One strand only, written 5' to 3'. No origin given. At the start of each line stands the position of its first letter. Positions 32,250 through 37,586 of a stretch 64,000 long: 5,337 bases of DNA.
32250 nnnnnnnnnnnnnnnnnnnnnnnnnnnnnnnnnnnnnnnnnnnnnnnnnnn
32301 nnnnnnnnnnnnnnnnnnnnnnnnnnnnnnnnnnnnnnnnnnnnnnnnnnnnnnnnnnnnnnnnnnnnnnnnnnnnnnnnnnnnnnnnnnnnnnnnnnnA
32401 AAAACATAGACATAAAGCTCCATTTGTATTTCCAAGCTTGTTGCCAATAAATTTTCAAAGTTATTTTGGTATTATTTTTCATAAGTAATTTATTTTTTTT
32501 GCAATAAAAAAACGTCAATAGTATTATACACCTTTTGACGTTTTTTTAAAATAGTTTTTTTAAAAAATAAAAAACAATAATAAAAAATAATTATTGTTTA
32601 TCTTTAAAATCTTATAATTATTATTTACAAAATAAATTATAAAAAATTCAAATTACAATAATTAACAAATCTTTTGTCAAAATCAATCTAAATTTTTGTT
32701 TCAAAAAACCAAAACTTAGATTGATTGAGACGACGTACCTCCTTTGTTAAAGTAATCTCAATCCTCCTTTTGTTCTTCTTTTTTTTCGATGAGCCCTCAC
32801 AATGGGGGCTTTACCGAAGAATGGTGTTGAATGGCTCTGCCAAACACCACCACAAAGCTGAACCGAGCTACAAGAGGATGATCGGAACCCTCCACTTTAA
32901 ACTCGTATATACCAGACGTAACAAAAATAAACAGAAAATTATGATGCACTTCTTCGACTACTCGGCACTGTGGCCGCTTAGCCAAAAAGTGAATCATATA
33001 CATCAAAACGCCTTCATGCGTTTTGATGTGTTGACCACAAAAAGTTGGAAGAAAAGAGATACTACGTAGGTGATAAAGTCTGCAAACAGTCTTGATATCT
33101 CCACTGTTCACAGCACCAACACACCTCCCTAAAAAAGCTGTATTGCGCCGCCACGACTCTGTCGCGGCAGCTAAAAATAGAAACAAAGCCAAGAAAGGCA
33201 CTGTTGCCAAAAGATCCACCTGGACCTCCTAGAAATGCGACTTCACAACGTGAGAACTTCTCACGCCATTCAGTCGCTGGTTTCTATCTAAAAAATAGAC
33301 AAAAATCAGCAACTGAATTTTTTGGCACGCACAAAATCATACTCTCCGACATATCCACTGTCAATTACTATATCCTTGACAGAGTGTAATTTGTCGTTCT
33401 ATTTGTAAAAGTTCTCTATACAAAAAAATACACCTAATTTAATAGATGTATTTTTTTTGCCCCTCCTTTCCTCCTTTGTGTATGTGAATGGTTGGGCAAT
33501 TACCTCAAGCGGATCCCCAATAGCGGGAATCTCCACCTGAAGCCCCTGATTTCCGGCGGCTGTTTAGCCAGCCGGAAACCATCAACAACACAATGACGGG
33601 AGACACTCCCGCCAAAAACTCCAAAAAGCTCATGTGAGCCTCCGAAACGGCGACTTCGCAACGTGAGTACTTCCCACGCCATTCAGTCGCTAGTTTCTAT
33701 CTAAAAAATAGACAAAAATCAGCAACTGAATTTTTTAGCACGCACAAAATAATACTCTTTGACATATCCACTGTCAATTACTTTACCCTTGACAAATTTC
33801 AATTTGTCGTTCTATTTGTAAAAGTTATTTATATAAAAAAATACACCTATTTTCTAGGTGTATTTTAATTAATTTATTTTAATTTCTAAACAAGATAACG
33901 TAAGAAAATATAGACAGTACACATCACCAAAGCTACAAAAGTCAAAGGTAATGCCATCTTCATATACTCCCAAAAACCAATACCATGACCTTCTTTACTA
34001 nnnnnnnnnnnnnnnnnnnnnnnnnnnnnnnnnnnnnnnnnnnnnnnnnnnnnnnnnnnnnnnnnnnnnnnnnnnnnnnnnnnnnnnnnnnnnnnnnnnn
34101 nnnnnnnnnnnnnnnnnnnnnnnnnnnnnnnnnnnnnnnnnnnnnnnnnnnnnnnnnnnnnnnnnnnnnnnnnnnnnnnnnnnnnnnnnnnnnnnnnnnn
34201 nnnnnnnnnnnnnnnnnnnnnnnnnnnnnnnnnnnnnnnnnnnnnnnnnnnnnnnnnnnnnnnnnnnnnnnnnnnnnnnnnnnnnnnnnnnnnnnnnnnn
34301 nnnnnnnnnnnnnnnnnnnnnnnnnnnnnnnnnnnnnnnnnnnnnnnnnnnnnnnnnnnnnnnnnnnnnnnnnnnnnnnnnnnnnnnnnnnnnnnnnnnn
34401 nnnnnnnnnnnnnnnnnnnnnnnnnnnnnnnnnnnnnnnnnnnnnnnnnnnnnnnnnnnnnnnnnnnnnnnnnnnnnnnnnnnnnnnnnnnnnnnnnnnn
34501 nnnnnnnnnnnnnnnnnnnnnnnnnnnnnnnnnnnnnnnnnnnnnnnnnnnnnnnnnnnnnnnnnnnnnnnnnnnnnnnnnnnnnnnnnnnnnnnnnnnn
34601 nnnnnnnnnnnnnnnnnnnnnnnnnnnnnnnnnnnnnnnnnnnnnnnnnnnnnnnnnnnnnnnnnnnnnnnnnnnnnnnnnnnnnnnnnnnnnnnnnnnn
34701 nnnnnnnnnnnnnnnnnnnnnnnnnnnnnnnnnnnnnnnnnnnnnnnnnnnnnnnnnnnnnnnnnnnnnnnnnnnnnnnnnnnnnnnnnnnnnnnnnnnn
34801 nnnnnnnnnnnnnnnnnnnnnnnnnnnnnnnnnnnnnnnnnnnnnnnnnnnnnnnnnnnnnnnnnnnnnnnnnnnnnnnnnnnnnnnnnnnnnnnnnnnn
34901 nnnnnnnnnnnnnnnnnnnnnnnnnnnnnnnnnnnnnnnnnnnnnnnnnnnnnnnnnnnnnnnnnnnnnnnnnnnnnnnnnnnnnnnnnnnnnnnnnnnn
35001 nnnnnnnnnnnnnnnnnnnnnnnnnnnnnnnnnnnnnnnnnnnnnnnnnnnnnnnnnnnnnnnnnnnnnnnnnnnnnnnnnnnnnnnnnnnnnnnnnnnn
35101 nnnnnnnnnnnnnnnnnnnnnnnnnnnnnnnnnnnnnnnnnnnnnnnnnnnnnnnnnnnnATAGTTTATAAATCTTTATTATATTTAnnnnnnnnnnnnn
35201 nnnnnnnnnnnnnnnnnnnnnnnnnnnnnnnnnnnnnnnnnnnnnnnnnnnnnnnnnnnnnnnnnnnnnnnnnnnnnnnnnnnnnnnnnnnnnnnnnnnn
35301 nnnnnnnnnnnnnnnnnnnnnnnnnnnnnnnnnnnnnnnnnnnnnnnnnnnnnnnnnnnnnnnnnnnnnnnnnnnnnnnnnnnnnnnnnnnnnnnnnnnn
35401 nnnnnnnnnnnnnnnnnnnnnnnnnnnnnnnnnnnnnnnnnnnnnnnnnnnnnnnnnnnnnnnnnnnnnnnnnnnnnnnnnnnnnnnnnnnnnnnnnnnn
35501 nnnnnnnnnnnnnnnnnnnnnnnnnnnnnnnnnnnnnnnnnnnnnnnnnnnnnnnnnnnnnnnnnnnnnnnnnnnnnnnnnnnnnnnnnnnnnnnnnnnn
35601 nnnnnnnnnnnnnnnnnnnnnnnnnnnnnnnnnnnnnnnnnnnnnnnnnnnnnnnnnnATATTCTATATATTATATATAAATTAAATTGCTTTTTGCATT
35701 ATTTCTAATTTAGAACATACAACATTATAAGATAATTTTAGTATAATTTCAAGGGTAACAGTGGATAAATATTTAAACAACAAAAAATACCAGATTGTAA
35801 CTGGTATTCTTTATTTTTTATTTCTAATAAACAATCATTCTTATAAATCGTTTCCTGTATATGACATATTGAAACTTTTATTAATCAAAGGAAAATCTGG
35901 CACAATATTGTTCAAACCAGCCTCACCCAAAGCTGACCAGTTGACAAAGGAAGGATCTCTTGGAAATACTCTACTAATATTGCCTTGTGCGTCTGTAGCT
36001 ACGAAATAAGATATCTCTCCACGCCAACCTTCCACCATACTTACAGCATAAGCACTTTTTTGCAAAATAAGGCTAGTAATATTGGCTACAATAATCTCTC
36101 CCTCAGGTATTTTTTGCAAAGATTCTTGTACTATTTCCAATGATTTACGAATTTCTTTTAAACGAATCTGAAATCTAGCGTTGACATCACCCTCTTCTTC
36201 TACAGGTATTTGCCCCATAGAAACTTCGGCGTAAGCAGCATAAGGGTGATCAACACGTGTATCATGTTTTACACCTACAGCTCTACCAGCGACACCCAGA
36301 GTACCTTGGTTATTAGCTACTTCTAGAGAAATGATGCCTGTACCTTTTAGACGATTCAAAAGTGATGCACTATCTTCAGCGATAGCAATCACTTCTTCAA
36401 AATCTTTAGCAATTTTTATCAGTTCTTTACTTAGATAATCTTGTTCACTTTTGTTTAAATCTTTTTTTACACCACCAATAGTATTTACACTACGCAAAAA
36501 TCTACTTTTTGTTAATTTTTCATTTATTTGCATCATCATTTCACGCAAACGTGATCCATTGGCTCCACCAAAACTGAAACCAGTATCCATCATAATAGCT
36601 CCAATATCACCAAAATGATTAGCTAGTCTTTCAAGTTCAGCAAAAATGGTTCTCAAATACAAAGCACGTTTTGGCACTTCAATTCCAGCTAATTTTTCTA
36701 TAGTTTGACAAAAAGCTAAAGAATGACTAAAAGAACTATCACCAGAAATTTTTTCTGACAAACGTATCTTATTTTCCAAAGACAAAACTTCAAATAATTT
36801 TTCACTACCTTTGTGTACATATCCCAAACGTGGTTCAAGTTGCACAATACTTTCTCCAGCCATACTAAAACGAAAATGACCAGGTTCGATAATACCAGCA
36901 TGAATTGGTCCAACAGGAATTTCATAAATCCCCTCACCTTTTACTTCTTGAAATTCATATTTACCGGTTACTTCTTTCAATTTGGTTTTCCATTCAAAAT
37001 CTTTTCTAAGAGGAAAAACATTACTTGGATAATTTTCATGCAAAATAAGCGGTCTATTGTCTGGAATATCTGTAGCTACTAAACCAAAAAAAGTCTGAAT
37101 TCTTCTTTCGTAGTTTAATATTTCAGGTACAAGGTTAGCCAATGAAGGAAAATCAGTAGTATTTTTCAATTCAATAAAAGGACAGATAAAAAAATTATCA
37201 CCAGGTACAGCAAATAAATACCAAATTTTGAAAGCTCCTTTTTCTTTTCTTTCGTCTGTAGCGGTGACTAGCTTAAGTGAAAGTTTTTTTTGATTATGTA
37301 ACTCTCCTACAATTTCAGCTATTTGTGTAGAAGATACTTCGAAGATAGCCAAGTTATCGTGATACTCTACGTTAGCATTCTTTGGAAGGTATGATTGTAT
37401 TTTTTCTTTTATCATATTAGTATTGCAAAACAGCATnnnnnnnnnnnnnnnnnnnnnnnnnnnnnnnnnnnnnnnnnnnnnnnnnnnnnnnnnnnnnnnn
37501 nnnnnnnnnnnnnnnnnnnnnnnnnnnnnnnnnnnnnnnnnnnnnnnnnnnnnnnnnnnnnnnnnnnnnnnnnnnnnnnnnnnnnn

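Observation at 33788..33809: Recurrent operator-like palindrome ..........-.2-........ overlapping a -35 box at several loci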

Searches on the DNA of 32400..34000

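Call 9: search_rna_families(source=window, start=32400, end=34000, threshold=evalue, max_evalue=10, show_alignments=2)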
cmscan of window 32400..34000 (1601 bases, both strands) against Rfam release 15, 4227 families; matches with E-value up to 10: 16.
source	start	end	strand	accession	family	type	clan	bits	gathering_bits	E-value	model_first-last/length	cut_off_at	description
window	32668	32769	-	RF00265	SNORA69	Gene; snRNA; snoRNA; HACA-box;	-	25.4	47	0.09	1-132/132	no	Small nucleolar RNA SNORA69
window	33266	33318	-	RF03474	mir-4766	Gene; miRNA;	-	24.6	72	0.052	1-56/56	no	mir-4766 microRNA precursor family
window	33419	33483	-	RF02063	STnc350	Gene; sRNA;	-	23.2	60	0.17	1-68/68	no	Salmonella enterica sRNA STnc350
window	33679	33731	-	RF03474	mir-4766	Gene; miRNA;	-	23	72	0.14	1-56/56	no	mir-4766 microRNA precursor family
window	32699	32731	-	RF01334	CRISPR-DR21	Gene; CRISPR;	-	22.5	48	0.56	1-37/37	no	CRISPR RNA direct repeat element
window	33289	33408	-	RF02907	patAB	Cis-reg; leader;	-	22.4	92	1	1-57/57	no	patAB leader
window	33254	33338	-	RF03719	mir-3914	Gene; miRNA;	-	21.3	97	0.2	1-95/95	no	mir-3914 microRNA precursor family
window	33623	33728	-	RF01065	23S-methyl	Cis-reg;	-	20.9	50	2.3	1-102/102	no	23S methyl RNA motif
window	33268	33318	+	RF04263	MIR2593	Gene; miRNA;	-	19.8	96.2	3.2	31-87/116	no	MIR2593 microRNA precursor family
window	33268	33318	-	RF04263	MIR2593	Gene; miRNA;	-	19.3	96.2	4.4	31-87/116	no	MIR2593 microRNA precursor family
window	33262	33329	-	RF03940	MIR9563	Gene; miRNA;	-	18.3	90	3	1-127/127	no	MIR9563 microRNA precursor family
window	33265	33326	-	RF01481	rli53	Cis-reg;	-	17.7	70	1.5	41-105/173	no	Listeria sRNA rli53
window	33639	33729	-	RF01509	Afu_300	Gene; snRNA; snoRNA; CD-box;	-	16.9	40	3.2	1-91/91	no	A. fumigatus snoRNA Afu_300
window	33265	33321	+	RF03714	MIR774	Gene; miRNA;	-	16.6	80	8.8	1-98/98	no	MIR774 microRNA precursor family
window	33678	33739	-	RF01481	rli53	Cis-reg;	-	15.6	70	5.1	41-105/173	no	Listeria sRNA rli53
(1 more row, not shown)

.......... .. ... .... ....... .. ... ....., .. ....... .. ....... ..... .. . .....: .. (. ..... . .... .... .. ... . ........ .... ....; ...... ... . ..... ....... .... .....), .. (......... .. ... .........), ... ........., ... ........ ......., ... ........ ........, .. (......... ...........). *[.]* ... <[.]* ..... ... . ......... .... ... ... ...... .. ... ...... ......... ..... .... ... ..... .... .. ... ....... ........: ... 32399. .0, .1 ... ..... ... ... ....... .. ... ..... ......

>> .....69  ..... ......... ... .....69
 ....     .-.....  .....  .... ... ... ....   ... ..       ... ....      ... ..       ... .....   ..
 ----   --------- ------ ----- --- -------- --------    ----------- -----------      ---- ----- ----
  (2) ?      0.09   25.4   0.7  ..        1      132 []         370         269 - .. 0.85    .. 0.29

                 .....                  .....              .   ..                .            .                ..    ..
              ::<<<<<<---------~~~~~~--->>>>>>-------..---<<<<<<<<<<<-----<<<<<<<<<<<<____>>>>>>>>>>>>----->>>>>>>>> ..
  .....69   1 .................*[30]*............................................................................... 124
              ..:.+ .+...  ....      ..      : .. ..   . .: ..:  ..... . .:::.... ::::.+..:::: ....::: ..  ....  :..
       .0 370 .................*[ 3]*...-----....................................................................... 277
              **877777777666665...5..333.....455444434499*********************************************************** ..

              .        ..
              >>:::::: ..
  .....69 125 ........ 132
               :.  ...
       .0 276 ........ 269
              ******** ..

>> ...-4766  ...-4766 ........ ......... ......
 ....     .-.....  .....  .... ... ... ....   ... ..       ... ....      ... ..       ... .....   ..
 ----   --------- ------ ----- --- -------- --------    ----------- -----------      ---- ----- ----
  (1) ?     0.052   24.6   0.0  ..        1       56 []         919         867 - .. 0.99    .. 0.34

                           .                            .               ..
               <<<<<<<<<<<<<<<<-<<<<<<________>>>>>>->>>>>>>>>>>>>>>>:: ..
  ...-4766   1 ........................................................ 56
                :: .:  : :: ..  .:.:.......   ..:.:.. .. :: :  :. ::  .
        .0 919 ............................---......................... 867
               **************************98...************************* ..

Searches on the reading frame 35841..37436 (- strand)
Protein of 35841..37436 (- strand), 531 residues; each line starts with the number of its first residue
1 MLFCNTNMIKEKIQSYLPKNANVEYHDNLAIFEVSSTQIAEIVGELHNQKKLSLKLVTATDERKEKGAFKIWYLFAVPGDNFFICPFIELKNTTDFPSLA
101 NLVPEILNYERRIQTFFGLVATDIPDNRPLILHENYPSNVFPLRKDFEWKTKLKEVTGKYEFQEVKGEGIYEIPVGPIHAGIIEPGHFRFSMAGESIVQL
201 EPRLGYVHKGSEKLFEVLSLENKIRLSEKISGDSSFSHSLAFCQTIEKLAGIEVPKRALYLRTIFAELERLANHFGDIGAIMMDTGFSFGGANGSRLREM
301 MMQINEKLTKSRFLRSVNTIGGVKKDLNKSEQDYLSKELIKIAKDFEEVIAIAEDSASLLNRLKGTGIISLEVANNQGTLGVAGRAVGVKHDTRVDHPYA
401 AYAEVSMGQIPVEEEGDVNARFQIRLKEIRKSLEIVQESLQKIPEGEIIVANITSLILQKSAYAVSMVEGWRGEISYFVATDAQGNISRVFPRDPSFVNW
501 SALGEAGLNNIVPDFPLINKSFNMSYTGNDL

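Call 14: search_protein_families(library=ncbifam, proteins=[window:35841-37436:-])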
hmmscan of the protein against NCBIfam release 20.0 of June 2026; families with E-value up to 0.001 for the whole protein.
window:35841-37436:- (531 aa): 12 families
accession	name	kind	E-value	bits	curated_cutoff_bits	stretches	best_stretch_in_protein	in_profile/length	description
NF004739.1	PRK06075.1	equivalog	2.5e-67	227.3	360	1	171-455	1-284/384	NADH-quinone oxidoreductase subunit D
TIGR01962.1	NuoD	equivalog_domain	1e-60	205.7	459.35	1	175-457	7-288/386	NADH dehydrogenase (quinone) subunit D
NF008974.0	PRK12322.1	equivalog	2.7e-58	197.7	522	1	173-505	9-340/366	NADH-quinone oxidoreductase subunit D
NF009808.0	PRK13292.1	equivalog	6.6e-56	189.6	1156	1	11-460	229-696/791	NADH-quinone oxidoreductase subunit B/C/D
NF040602.1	F420_dehyd_FpoD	exception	2.8e-49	168.1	600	1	173-505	10-346/372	F420H2 dehydrogenase subunit FpoD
NF008728.0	PRK11742.1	equivalog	1.5e-44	152.3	840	1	175-448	219-491/598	NADH-quinone oxidoreductase subunit C/D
NF005649.0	PRK07415.1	equivalog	2.5e-36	125.6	583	1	175-448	15-288/394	NAD(P)H-quinone oxidoreductase subunit H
NF004733.0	PRK06074.1-5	equivalog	2.9e-07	30.4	225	1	19-156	22-157/203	NADH-quinone oxidoreductase subunit C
TIGR01961.1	NuoC_fam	subfamily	6.8e-07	29.8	122.45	1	33-150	4-121/122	NADH (or F420H2) dehydrogenase, subunit C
NF004736.0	PRK06074.2-3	equivalog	4.9e-06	26.3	239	1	31-159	43-169/183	NADH-quinone oxidoreductase subunit C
TIGR03295.1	frhA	equivalog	0.00048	19.2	392.5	1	210-274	42-106/412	coenzyme F420 hydrogenase subunit alpha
NF004734.0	PRK06074.2-1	equivalog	0.00096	19.2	169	0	11-151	10-153/164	NADH-quinone oxidoreductase subunit C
